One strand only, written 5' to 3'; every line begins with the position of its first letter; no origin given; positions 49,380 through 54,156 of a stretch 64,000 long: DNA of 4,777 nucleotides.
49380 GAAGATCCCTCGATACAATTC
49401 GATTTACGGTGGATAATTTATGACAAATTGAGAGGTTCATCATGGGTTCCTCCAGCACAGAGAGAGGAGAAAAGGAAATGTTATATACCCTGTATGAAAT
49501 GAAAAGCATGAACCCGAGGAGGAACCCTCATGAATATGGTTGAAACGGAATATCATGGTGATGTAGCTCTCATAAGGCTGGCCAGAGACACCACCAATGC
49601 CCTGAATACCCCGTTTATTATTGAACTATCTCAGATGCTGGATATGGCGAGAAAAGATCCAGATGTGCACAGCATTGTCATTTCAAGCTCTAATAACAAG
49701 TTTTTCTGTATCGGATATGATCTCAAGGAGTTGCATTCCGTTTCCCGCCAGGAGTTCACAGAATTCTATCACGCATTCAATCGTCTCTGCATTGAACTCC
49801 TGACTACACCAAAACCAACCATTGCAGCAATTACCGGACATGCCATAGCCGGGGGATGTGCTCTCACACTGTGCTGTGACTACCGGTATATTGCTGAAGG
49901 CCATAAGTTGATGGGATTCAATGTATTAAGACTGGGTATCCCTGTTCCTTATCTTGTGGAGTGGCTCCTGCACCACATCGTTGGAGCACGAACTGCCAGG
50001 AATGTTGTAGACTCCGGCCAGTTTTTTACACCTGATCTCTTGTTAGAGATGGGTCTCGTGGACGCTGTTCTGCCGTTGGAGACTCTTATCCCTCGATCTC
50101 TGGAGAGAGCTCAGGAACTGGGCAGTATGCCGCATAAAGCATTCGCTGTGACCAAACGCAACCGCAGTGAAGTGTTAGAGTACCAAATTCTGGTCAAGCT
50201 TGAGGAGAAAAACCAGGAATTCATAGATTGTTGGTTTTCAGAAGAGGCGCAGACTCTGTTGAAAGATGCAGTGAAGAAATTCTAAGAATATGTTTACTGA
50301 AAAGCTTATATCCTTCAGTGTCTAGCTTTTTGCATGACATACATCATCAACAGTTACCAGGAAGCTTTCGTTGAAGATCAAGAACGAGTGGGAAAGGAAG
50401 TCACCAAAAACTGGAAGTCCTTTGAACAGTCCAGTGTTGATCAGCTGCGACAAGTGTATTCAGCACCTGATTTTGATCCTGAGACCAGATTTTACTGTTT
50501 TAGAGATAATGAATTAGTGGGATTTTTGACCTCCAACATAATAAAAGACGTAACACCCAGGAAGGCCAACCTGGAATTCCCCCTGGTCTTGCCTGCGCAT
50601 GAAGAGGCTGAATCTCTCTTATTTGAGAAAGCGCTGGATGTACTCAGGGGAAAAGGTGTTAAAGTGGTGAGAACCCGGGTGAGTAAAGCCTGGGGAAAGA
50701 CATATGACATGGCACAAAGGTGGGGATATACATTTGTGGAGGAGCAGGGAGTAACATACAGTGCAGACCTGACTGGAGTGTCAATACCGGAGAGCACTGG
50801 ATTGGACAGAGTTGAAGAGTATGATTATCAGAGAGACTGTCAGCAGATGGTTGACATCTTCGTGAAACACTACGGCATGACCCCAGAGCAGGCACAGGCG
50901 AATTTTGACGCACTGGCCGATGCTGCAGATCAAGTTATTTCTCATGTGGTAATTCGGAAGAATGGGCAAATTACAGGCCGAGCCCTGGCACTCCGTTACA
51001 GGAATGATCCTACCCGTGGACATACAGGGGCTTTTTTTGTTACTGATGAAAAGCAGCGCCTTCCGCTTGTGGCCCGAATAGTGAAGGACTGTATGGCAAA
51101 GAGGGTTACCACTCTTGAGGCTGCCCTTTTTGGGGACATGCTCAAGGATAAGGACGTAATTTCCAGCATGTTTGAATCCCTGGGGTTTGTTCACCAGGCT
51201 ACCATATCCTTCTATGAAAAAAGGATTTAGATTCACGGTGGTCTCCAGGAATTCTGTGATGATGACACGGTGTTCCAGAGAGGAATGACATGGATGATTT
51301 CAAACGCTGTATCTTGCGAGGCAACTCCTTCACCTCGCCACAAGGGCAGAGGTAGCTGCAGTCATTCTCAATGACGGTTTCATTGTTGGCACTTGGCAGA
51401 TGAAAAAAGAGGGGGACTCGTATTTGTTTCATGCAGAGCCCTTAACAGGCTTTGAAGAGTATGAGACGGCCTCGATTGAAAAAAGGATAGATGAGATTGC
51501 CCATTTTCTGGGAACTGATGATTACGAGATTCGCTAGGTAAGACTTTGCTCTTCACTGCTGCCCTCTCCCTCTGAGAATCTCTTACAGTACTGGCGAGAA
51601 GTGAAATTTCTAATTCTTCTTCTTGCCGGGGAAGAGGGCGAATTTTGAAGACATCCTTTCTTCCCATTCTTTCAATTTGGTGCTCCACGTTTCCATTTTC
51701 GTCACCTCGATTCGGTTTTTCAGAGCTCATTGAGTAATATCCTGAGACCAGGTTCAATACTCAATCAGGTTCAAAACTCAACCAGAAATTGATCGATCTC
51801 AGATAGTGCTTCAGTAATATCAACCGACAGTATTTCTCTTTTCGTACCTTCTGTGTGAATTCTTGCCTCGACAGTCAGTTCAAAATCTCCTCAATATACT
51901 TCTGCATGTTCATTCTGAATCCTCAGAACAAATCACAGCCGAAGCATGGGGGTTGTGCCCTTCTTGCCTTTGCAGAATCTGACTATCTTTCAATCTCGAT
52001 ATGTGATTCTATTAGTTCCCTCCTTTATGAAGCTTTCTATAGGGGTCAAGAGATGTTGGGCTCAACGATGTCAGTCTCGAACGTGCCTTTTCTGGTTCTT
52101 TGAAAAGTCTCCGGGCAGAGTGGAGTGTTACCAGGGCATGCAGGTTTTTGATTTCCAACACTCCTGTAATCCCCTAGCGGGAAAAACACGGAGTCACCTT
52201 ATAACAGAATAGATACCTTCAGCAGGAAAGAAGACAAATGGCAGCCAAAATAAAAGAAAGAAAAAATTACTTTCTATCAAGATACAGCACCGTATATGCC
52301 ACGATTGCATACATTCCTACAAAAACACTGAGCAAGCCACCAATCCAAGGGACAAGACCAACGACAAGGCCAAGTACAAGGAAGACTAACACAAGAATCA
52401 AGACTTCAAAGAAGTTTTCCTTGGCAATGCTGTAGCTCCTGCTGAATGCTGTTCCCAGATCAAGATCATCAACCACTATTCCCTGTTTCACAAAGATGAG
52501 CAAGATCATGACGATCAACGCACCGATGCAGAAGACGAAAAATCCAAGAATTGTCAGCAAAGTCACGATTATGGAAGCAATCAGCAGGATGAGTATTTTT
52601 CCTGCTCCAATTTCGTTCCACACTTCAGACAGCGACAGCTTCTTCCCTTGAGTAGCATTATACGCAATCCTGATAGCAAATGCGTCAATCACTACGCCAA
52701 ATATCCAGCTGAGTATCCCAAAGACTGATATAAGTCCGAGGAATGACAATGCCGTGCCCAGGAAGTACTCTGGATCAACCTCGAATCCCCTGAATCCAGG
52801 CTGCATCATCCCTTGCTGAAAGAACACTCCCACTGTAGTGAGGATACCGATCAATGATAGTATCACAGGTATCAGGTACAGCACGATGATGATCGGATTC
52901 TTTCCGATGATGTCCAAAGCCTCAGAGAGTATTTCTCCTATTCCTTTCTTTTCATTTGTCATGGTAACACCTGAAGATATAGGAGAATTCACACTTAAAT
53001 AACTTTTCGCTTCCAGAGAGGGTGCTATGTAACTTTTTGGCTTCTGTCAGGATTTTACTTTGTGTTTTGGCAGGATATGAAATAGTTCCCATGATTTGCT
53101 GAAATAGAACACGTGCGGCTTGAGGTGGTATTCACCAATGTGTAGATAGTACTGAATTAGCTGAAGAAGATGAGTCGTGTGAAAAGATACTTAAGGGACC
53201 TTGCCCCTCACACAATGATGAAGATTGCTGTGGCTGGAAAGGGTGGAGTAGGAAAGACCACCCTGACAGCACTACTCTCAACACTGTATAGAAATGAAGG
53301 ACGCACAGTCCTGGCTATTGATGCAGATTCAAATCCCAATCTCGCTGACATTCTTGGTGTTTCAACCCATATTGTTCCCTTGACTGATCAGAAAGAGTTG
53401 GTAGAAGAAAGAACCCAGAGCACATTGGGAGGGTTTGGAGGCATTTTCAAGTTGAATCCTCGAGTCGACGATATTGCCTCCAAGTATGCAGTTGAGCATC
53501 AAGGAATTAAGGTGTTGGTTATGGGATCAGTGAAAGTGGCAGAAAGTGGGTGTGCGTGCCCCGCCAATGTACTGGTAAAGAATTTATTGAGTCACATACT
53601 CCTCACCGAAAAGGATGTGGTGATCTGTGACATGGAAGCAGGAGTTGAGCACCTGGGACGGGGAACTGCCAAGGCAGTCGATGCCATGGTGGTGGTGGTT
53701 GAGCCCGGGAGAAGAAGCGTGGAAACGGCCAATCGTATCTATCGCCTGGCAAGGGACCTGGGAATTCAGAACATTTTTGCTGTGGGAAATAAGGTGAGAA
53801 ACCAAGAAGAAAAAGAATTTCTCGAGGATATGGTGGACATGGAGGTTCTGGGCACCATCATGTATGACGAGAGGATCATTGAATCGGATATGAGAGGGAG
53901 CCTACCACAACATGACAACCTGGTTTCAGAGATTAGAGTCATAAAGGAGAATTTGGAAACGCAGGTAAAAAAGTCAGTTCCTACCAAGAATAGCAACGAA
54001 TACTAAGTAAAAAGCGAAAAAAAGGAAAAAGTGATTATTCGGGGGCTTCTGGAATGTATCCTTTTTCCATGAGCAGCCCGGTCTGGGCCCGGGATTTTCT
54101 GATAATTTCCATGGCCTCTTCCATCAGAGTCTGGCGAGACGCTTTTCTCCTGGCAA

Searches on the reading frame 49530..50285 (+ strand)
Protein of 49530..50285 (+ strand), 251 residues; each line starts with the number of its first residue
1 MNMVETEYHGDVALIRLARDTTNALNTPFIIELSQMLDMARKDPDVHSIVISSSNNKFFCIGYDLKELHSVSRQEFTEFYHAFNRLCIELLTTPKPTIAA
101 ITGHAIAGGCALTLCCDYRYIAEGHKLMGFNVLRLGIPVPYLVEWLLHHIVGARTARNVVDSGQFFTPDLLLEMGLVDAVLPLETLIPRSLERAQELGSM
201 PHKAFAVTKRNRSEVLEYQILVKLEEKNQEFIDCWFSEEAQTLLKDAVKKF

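Call 49: search_protein_families(library=pfam, proteins=[window:49530-50285:+], max_evalue=0.0001)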
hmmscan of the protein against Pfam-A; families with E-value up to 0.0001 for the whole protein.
window:49530-50285:+ (251 aa): 2 families
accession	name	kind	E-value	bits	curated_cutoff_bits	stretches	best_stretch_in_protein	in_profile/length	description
PF00378.25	ECH_1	-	1.4e-42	146.3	27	1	10-231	4-223/251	Enoyl-CoA hydratase/isomerase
PF16113.10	ECH_2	-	1e-16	61.8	27.2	1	15-186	4-177/335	Enoyl-CoA hydratase/isomerase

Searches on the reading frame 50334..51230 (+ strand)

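Call 49: search_protein_families(library=pfam, proteins=[window:50334-51230:+], max_evalue=0.0001)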
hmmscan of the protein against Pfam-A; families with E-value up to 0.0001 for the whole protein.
window:50334-51230:+ (298 aa): 1 family
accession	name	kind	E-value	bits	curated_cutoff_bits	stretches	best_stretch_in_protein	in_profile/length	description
PF00583.31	Acetyltransf_1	-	4.6e-05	24.1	20.7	0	38-115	18-99/116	Acetyltransferase (GNAT) family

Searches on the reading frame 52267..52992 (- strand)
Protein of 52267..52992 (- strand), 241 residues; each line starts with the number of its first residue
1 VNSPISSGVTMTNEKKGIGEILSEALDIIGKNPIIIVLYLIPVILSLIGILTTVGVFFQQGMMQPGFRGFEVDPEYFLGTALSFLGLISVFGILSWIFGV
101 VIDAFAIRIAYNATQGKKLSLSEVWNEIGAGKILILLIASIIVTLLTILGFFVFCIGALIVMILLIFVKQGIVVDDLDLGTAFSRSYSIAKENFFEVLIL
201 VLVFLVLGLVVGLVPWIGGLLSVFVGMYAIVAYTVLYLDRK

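Call 49: search_protein_families(library=pfam, proteins=[window:52267-52992:-], max_evalue=0.0001)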
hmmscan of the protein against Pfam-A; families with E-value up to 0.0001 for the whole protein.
window:52267-52992:- (241 aa): 1 family
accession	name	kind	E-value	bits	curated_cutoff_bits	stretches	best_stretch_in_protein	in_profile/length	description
PF10110.14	GPDPase_memb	-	3e-05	23.3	29.6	0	144-223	161-241/321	Membrane domain of glycerophosphoryl diester phosphodiesterase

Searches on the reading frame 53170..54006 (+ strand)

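Call 49: search_protein_families(library=pfam, proteins=[window:53170-54006:+], max_evalue=0.0001)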
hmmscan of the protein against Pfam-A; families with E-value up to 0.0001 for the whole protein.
window:53170-54006:+ (278 aa): 5 families
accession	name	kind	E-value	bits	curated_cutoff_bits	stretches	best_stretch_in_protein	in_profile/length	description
PF01656.29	CbiA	-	4.2e-19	69.2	25.4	1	19-244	2-123/125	CobQ/CobB/MinD/ParA nucleotide binding domain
PF10609.15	ParA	-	1.2e-09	38.5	27.1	1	19-207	6-173/246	NUBPL iron-transfer P-loop NTPase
PF13614.12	AAA_31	-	4.6e-09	36.9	27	1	19-192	4-162/177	AAA domain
PF02374.21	ArsA_ATPase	-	1.8e-07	31.1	24.3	1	19-65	4-50/305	Anion-transporting ATPase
PF00142.24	Fer4_NifH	-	1.9e-05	24.7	25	0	17-245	1-223/271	4Fe-4S iron sulfur cluster binding proteins, NifH/frxC family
